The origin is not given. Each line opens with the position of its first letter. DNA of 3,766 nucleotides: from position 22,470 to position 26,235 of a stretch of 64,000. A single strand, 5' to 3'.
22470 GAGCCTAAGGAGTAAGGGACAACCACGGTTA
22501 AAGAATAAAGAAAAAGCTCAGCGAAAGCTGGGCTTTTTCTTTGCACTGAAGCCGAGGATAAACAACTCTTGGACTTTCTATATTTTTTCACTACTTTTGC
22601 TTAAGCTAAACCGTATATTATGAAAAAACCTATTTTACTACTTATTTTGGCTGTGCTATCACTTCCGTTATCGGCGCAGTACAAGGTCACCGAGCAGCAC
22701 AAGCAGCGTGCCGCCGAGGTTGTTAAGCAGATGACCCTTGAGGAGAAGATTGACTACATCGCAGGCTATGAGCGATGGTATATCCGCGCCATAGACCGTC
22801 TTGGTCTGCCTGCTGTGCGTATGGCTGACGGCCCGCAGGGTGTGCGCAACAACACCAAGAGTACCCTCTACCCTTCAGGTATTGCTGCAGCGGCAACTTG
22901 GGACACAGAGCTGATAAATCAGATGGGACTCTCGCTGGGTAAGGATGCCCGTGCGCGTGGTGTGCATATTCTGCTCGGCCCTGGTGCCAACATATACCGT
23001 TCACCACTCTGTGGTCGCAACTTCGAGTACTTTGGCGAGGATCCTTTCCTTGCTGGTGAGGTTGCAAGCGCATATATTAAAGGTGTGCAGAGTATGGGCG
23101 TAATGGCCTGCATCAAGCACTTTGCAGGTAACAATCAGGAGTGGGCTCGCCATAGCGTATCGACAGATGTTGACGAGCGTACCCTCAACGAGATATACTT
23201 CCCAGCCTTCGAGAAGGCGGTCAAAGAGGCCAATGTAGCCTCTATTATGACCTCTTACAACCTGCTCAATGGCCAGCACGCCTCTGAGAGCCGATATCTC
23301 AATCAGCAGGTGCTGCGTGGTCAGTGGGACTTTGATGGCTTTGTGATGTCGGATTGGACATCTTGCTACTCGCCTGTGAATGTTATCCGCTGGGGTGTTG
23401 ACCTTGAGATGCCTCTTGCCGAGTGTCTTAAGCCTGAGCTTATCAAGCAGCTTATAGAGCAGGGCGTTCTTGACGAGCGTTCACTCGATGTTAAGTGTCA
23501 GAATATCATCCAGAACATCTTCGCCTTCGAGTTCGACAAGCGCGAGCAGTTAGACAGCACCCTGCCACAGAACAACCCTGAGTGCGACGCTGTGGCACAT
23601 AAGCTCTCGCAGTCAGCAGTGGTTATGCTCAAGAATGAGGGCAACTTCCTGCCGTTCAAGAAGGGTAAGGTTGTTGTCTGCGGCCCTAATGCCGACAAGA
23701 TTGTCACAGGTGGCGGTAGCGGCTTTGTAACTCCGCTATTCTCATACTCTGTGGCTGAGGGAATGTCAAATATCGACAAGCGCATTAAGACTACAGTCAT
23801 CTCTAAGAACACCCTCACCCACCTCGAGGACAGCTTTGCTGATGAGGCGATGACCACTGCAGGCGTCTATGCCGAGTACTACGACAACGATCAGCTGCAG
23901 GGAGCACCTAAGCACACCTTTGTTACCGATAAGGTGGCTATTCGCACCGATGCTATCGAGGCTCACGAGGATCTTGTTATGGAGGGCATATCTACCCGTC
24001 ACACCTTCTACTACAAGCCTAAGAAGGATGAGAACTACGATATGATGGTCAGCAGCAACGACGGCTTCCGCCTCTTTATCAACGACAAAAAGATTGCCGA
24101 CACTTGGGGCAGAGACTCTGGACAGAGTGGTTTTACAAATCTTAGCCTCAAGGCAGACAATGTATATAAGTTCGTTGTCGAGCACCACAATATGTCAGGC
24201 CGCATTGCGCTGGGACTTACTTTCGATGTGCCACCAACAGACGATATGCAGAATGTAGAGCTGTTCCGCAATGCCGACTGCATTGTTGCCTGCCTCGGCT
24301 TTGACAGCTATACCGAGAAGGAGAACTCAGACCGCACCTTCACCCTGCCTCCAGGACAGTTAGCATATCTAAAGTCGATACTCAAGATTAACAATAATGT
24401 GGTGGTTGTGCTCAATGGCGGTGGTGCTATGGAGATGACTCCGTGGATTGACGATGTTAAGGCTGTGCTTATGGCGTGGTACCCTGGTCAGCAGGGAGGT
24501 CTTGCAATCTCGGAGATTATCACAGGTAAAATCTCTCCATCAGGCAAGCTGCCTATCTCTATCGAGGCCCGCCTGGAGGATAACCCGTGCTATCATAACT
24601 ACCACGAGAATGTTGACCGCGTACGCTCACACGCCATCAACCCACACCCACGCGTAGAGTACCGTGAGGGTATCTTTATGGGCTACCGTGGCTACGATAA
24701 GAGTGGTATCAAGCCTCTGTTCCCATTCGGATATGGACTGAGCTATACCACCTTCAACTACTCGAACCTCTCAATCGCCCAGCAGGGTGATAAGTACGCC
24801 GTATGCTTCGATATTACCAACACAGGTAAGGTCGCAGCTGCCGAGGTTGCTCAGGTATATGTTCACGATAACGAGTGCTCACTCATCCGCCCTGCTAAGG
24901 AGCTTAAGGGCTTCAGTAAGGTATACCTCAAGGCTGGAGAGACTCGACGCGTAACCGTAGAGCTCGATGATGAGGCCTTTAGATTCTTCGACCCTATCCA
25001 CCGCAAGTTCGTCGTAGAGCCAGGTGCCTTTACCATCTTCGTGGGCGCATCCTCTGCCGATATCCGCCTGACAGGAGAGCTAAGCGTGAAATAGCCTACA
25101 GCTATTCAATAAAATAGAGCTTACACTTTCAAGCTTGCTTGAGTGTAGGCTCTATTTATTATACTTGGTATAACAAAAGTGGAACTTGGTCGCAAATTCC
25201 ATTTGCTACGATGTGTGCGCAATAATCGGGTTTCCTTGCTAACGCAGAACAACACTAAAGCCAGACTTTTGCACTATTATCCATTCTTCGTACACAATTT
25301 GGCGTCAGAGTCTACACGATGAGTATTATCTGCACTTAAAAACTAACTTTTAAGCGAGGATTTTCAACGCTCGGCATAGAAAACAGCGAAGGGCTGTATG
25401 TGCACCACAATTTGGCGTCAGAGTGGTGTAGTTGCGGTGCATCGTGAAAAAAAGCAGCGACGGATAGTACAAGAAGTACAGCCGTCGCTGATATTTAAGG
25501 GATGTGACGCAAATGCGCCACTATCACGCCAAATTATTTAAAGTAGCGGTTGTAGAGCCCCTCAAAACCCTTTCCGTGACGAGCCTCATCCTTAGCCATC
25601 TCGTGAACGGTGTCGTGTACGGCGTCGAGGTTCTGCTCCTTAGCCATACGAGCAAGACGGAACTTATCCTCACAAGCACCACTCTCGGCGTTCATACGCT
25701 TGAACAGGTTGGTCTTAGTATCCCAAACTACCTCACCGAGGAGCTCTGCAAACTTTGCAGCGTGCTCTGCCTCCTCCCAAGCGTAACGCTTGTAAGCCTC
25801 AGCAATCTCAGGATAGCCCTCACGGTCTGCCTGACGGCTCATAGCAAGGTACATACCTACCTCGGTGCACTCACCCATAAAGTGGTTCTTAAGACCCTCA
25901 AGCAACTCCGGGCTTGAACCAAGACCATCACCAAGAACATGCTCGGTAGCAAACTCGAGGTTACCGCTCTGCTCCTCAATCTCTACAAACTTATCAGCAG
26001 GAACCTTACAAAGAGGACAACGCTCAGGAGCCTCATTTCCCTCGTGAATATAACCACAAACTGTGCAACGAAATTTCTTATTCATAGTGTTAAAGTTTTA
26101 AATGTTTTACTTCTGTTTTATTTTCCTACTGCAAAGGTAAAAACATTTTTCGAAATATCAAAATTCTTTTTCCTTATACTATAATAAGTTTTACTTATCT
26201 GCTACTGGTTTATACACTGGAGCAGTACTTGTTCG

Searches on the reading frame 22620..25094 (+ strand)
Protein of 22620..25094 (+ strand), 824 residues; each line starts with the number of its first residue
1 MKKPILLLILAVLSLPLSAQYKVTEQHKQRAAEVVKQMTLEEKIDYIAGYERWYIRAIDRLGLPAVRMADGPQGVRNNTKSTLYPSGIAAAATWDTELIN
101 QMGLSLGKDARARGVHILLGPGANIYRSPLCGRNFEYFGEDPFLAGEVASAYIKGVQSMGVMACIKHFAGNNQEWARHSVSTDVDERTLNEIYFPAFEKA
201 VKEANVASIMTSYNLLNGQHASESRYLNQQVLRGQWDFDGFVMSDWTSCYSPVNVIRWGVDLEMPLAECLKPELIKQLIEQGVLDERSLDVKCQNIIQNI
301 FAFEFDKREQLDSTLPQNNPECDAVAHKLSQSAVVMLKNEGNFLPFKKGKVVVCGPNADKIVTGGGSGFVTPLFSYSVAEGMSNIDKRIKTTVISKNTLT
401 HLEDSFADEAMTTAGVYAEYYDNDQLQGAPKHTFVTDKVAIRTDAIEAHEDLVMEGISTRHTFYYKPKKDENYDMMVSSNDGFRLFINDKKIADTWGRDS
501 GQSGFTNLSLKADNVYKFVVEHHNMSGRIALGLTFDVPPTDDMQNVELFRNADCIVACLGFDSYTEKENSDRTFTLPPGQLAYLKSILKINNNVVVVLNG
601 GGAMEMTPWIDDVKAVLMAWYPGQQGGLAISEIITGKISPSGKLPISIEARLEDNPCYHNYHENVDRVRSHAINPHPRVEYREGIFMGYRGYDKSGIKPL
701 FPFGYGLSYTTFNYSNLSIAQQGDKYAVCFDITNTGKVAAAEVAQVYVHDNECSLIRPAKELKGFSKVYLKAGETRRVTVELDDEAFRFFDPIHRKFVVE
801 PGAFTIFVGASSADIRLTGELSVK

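Call 20: search_protein_families(library=pfam, proteins=[window:22620-25094:+])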
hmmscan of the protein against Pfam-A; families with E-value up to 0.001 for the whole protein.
window:22620-25094:+ (824 aa): 4 families
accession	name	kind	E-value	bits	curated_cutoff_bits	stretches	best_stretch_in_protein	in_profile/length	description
PF01915.27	Glyco_hydro_3_C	-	5.3e-49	167.3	31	1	334-690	1-185/200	Glycosyl hydrolase family 3 C-terminal domain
PF00933.27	Glyco_hydro_3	-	2.7e-42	145.8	27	1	59-297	59-314/316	Glycosyl hydrolase family 3 N terminal domain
PF14310.12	Fn3-like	-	5.9e-25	87.6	25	1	742-812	1-71/71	Fibronectin type III-like domain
PF07691.17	PA14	-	1.9e-10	41.2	24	1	415-526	4-122/147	PA14 domain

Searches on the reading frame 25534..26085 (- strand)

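Call 20: search_protein_families(library=pfam, proteins=[window:25534-26085:-])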
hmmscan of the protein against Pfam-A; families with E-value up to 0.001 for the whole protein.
window:25534-26085:- (183 aa): 4 families
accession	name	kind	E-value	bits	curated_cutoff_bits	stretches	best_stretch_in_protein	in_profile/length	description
PF21349.2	RUBY_RBDX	-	3.8e-16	58.6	26.5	1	5-33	1-29/30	Rubrerythrin, rubredoxin-like domain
PF02915.23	Rubrerythrin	-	2.5e-13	51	22.8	1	65-178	3-137/137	Rubrerythrin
PF00210.30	Ferritin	-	1.7e-05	25.2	24.5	1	76-116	15-55/142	Ferritin-like domain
PF23458.2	DUF7130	-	0.00051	20.3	35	1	4-38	53-88/89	Domain of unknown function (DUF7130)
